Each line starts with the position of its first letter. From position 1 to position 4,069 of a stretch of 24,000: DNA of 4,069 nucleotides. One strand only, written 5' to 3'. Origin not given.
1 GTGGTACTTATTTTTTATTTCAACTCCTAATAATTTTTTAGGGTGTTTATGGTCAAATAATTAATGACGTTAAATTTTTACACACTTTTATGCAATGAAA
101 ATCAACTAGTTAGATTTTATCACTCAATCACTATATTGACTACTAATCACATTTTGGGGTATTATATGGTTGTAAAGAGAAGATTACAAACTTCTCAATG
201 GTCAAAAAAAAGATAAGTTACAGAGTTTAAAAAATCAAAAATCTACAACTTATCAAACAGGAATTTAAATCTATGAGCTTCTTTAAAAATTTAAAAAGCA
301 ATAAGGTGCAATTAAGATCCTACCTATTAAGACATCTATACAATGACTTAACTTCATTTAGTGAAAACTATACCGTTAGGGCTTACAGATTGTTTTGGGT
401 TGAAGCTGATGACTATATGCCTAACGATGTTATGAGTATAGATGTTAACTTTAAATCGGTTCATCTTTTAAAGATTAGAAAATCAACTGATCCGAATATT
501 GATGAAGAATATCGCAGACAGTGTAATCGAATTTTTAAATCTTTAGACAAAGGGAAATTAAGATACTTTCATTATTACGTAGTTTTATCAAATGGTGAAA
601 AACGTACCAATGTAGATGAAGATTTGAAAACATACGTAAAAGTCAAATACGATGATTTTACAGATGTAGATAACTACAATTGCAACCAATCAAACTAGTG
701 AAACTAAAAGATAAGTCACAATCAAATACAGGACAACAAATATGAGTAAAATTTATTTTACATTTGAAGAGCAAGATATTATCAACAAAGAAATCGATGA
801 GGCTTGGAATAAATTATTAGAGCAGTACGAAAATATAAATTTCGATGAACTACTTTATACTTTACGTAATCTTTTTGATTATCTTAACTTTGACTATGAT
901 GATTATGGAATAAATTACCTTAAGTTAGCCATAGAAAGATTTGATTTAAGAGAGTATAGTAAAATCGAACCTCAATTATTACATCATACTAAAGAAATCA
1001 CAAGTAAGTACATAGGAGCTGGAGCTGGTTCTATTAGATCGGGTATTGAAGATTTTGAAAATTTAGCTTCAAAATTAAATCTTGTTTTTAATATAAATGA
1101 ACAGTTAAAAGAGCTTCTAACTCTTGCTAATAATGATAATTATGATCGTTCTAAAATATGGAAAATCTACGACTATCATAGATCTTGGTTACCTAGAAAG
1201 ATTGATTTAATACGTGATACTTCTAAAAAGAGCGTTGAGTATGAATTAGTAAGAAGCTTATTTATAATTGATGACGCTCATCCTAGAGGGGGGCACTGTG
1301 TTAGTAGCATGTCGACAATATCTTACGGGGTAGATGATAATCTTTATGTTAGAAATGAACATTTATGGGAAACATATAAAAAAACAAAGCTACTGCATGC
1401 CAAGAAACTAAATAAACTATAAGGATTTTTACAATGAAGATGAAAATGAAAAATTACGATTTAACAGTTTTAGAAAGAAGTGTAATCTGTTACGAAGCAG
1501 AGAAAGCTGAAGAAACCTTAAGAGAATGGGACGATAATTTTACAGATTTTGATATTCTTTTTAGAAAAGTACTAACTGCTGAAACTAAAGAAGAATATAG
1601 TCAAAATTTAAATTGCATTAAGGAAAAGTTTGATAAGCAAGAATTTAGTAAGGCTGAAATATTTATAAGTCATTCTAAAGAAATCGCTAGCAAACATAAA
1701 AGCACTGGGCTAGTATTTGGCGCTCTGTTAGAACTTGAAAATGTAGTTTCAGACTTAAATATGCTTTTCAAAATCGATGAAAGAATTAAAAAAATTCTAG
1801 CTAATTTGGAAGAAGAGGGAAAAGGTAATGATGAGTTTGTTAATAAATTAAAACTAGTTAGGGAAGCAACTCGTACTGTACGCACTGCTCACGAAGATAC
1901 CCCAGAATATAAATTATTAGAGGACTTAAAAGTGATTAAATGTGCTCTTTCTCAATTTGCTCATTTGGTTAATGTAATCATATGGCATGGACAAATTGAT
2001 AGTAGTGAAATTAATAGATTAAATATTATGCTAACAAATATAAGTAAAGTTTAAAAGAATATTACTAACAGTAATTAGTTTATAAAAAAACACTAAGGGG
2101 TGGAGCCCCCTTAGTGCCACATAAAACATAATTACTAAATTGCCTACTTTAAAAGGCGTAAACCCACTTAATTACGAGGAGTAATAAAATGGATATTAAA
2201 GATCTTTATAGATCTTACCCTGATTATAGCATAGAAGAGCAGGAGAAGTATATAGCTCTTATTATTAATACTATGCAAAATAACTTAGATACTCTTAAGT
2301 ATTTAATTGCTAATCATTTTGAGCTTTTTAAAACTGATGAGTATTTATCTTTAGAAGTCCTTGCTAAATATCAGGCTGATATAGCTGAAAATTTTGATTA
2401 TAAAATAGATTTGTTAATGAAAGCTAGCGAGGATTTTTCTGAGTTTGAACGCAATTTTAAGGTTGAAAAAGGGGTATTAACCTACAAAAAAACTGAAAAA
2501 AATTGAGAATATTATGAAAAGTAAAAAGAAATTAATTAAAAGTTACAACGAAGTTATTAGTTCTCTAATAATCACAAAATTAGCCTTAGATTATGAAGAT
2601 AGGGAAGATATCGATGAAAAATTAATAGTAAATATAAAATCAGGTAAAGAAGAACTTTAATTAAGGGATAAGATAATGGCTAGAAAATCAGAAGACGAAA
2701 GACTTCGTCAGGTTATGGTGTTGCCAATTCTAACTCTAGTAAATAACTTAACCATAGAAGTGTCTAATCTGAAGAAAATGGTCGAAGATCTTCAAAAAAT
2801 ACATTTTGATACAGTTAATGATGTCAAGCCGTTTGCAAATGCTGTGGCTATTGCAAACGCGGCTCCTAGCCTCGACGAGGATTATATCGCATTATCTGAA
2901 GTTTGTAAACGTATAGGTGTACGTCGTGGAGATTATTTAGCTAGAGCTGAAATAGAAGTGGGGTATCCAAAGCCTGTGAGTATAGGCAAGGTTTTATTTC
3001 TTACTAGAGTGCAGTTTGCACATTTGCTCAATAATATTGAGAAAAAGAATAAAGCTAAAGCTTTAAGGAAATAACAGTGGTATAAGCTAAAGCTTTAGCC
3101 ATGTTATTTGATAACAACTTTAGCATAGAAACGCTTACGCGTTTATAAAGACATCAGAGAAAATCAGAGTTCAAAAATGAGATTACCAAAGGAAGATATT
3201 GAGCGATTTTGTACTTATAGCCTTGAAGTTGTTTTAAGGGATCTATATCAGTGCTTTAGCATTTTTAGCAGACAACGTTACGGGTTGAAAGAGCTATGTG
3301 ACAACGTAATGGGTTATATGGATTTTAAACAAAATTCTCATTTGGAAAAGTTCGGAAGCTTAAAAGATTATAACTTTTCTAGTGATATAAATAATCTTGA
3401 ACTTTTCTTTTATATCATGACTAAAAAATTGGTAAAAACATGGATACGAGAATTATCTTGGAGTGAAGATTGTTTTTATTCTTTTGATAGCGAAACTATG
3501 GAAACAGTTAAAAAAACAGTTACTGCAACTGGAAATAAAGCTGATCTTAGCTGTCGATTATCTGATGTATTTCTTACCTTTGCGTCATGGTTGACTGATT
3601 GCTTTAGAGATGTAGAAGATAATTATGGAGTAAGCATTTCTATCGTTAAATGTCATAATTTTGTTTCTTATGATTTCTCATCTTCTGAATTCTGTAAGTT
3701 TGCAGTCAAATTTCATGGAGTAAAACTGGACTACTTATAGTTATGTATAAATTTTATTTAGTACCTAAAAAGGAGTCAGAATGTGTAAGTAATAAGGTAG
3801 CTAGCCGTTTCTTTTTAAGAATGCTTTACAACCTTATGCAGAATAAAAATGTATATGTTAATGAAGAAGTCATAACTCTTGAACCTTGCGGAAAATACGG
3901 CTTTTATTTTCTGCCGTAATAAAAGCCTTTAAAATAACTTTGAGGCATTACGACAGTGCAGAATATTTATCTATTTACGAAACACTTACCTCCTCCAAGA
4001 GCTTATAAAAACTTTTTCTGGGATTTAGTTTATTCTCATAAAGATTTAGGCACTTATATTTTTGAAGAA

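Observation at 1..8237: Dense one-directional island of unrecognisable genes, marked only by an AlpA-like HTH and a helicase-less Toprim primase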

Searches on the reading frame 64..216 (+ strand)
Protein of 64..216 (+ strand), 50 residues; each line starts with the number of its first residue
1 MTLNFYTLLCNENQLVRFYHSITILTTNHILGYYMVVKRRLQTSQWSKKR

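Call 6: search_protein_families(library=pfam, max_evalue=0.1, proteins=[window:64-216:+])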
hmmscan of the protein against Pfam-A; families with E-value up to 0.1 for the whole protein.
window:64-216:+ (50 aa): 1 family
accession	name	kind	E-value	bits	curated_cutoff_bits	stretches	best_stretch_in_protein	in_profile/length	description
PF10705.14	Ycf15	-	0.034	14.8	25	1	5-44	8-47/86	Chloroplast protein precursor Ycf15 putative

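Call 8: search_protein_families(library=phrogs, max_evalue=0.1, proteins=[window:64-216:+])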
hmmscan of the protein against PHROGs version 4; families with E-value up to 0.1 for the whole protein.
window:64-216:+ (50 aa): 0 families

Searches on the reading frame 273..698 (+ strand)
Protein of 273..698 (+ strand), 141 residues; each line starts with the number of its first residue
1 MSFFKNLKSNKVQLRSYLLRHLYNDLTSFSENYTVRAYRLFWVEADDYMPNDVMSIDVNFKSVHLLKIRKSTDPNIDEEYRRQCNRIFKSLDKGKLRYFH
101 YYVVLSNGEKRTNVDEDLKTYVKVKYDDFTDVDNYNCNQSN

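Call 5: search_protein_families(library=pfam, max_evalue=0.1, proteins=[window:273-698:+])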
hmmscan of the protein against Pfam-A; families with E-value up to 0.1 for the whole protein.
window:273-698:+ (141 aa): 0 families

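Call 7: search_protein_families(library=phrogs, max_evalue=0.1, proteins=[window:273-698:+])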
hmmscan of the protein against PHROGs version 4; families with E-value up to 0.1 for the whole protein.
window:273-698:+ (141 aa): 0 families

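Call 10: find_encoding_contigs(protein=window:273-698:+, flank=10000, max_places=6)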
Protein window:273-698:+ (141 aa): no gene with exactly this product is on record in the collection.

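Call 31: search_protein_families(library=padloc, max_evalue=0.1, proteins=[window:273-698:+])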
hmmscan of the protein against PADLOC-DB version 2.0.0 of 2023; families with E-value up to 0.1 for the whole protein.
window:273-698:+ (141 aa): 0 families
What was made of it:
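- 273..698 (+): ORF1, 141 aa, no family hit (CKF54_03675). No Pfam, PHROG or PADLOC hit (calls 5, 7, 31).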

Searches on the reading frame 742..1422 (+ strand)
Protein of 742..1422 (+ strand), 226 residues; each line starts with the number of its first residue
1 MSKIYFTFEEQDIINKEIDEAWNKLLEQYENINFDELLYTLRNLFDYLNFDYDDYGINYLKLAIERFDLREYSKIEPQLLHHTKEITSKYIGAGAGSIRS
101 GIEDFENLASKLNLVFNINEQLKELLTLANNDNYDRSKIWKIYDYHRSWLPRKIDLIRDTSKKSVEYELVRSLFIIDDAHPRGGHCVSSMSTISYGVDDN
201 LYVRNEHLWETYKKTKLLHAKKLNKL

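Call 5: search_protein_families(library=pfam, max_evalue=0.1, proteins=[window:742-1422:+])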
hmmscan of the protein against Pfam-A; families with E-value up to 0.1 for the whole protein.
window:742-1422:+ (226 aa): 1 family
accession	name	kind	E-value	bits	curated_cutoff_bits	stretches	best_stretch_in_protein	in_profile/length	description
PF03411.18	Peptidase_M74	-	0.037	14.1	25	1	150-207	36-92/240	Penicillin-insensitive murein endopeptidase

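Call 7: search_protein_families(library=phrogs, max_evalue=0.1, proteins=[window:742-1422:+])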
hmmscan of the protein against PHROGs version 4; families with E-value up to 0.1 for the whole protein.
window:742-1422:+ (226 aa): 1 family
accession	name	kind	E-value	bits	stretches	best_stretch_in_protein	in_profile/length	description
phrog_26844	-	unknown function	0.0022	19.1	1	21-59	16-57/61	-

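Call 12: find_encoding_contigs(protein=window:742-1422:+, flank=10000, max_places=6)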
Protein window:742-1422:+ (226 aa): no gene with exactly this product is on record in the collection.

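Call 31: search_protein_families(library=padloc, max_evalue=0.1, proteins=[window:742-1422:+])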
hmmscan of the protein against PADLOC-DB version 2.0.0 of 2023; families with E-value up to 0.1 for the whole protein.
window:742-1422:+ (226 aa): 0 families

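Call 73: predict_structure(alignment_id=A1)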
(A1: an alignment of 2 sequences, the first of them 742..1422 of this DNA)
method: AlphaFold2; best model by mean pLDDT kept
length: 226 residues; sequences in the alignment: 2
mean_pLDDT: 44.4   pTM: 0.38
mean pLDDT of the five models: 44.4, 42.8, 39.7, 38.3, 34.3
residues with pLDDT >= 90: 0; 70-90: 0; 50-70: 63; < 50: 163
segments of 3 or more residues with pLDDT < 50: 1-15, 31-52, 68-88, 90-113, 156-226
pLDDT, mean of each block of 10 residues (from residue 1): 40 49 50 47 44 54 55 43 47 40 44 52 65 61 57 48 36 29 26 28 33 38 31
secondary structure, 60 per line:
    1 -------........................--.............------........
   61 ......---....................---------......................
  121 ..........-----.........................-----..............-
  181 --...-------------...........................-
elements in order: H8-31 H34-46 H53-66 H70-89 H99-130 H136-160 H166-179 H199-225
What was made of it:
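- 742..1422 (+): ORF2, 226 aa, orphan; paralogue A. AF2 pLDDT 44 (call 73).
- Tried and rejected: ORF2 with its paralogue gave pLDDT 44 (call 73).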

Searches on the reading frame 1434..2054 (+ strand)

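Call 5: search_protein_families(library=pfam, max_evalue=0.1, proteins=[window:1434-2054:+])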
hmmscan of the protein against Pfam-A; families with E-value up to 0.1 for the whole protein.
window:1434-2054:+ (206 aa): 0 families

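Call 7: search_protein_families(library=phrogs, max_evalue=0.1, proteins=[window:1434-2054:+])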
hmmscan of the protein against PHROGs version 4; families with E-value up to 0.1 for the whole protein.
window:1434-2054:+ (206 aa): 3 families
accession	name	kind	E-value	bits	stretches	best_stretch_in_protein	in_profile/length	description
phrog_6955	-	unknown function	0.0079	17.3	0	6-57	6-60/142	-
phrog_12301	-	transcription regulation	0.0097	17.5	1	112-169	8-63/96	transcriptional regulator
phrog_6808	-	unknown function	0.061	14.6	1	73-160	18-101/107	-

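Call 31: search_protein_families(library=padloc, max_evalue=0.1, proteins=[window:1434-2054:+])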
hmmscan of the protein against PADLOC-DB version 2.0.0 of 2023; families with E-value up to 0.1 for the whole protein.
window:1434-2054:+ (206 aa): 1 family
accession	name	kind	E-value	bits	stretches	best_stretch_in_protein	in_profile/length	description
PDLC04592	PDC-M34B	-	0.038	11.7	0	41-108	9-75/192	-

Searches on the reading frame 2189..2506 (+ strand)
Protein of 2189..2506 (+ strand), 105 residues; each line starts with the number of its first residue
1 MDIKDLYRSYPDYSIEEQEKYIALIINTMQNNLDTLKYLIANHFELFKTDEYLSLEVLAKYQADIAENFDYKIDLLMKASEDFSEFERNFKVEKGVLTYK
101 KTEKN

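Call 5: search_protein_families(library=pfam, max_evalue=0.1, proteins=[window:2189-2506:+])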
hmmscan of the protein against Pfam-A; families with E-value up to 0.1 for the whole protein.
window:2189-2506:+ (105 aa): 0 families

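Call 7: search_protein_families(library=phrogs, max_evalue=0.1, proteins=[window:2189-2506:+])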
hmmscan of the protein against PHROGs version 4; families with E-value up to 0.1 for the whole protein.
window:2189-2506:+ (105 aa): 3 families
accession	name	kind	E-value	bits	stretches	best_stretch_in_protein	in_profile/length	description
phrog_30776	-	unknown function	0.0019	19.2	1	9-34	18-44/68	-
phrog_4907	-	unknown function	0.043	15.1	0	4-50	21-67/68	-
phrog_6833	-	unknown function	0.057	14.6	0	3-48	26-70/81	-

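Call 31: search_protein_families(library=padloc, max_evalue=0.1, proteins=[window:2189-2506:+])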
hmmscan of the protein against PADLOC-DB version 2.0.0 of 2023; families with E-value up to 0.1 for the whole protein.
window:2189-2506:+ (105 aa): 0 families

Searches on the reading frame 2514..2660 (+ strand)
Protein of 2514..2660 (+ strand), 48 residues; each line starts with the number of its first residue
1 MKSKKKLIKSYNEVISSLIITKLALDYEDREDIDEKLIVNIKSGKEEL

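Call 6: search_protein_families(library=pfam, max_evalue=0.1, proteins=[window:2514-2660:+])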
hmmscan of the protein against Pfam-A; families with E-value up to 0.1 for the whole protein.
window:2514-2660:+ (48 aa): 0 families

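Call 8: search_protein_families(library=phrogs, max_evalue=0.1, proteins=[window:2514-2660:+])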
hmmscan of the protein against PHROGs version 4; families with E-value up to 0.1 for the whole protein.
window:2514-2660:+ (48 aa): 0 families

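Call 77: search_protein_families(library=padloc, max_evalue=0.1, proteins=[window:2514-2660:+])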
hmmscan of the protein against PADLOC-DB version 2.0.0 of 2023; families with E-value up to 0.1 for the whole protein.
window:2514-2660:+ (48 aa): 0 families
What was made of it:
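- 2514..2660 (+): ORF5, 48 aa. Apparently not in the NCBI annotation; coding status is likely but unproven. No family hit (calls 6, 8, 77).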

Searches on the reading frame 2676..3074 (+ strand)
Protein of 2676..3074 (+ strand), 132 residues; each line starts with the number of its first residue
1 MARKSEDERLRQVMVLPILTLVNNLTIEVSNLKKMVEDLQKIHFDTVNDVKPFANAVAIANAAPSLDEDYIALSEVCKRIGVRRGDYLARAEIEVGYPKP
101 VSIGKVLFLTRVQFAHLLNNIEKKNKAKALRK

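Call 5: search_protein_families(library=pfam, max_evalue=0.1, proteins=[window:2676-3074:+])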
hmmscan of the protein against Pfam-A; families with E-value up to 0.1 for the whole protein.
window:2676-3074:+ (132 aa): 0 families

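Call 7: search_protein_families(library=phrogs, max_evalue=0.1, proteins=[window:2676-3074:+])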
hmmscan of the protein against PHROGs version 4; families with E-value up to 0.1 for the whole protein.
window:2676-3074:+ (132 aa): 2 families
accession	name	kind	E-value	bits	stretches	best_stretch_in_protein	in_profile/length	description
phrog_11967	-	unknown function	0.0088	17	1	65-113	10-57/77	-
phrog_34970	-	unknown function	0.016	16.5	1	28-68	40-79/90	-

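Call 17: search_protein_families(library=ncbifam, max_evalue=0.01, proteins=[window:2676-3074:+])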
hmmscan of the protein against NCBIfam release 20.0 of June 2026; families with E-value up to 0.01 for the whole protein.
window:2676-3074:+ (132 aa): 0 families

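Call 31: search_protein_families(library=padloc, max_evalue=0.1, proteins=[window:2676-3074:+])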
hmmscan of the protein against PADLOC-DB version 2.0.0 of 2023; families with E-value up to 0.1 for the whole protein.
window:2676-3074:+ (132 aa): 0 families

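Call 38: search_solved_structures(query=window:2676-3074:+, max_evalue=10, show_alignments=2)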
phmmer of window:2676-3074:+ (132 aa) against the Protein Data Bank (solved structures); distinct sequences matched with E-value up to 10: 0.

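Call 44: find_homologous_proteins(query=window:2676-3074:+, max_evalue=0.01)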
Query window:2676-3074:+ (132 aa): 1 proteins with E <= 0.01 among 20 candidates.
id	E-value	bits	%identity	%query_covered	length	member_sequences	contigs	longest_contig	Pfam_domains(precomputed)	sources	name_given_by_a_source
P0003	2.0e-77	275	100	100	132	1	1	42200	-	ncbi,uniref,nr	ncbi:hypothetical protein CKF54_03695 [Psittacicella hinzii]|uniref:Uncharacterized protein n=1 Tax=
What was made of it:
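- ORF6 found only itself (call 44).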

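Call 49: predict_structure(protein=window:2676-3074:+)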
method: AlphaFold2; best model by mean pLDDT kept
length: 132 residues; sequences in the alignment: 1
mean_pLDDT: 56.3   pTM: 0.29
mean pLDDT of the five models: 56.3, 40.9, 38.5, 37.7, 37.0
residues with pLDDT >= 90: 1; 70-90: 32; 50-70: 29; < 50: 70
segments of 3 or more residues with pLDDT < 50: 55-57, 59-71, 79-109, 111-120, 128-132
pLDDT, mean of each block of 10 residues (from residue 1): 73 82 89 74 54 48 44 49 44 39 42 44 52 42
secondary structure, 60 per line:
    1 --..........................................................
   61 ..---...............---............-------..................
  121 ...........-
elements in order: H3-62 H66-80 H84-95 H103-131
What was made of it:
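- Checked: 'Helical': rests on low-confidence models only (calls 49, 73).
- On AlpA/Xis HTH (PF05930 / HTH_17): The AF2 model is too poor to judge the fold (call 49).
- Checked: The AF2 model has pLDDT below 50 over that part (call 49).
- Tried and rejected: ORF6 alone gave mean pLDDT 56, with the putative HTH part below 50 (call 49).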

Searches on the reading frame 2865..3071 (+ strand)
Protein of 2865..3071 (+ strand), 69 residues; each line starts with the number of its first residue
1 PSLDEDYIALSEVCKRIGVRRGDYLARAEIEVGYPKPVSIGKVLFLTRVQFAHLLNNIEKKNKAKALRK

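Call 50: search_protein_families(library=pfam, max_evalue=10, proteins=[window:2865-3071:+])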
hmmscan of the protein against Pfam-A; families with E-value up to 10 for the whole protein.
seq(69 aa): 0 families
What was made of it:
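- Closest known: TraC. Different: There is no ArdC-N domain and no HMM-detectable DUF5710 domain (call 50).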

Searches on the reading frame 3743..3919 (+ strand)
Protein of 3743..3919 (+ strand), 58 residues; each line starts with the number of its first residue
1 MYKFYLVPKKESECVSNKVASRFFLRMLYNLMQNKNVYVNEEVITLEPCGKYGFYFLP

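Call 6: search_protein_families(library=pfam, max_evalue=0.1, proteins=[window:3743-3919:+])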
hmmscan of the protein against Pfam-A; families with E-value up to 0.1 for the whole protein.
window:3743-3919:+ (58 aa): 0 families

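Call 8: search_protein_families(library=phrogs, max_evalue=0.1, proteins=[window:3743-3919:+])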
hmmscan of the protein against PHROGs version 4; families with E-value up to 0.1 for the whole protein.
window:3743-3919:+ (58 aa): 0 families

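Call 77: search_protein_families(library=padloc, max_evalue=0.1, proteins=[window:3743-3919:+])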
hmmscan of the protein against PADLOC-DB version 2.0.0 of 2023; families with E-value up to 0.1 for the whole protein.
window:3743-3919:+ (58 aa): 0 families
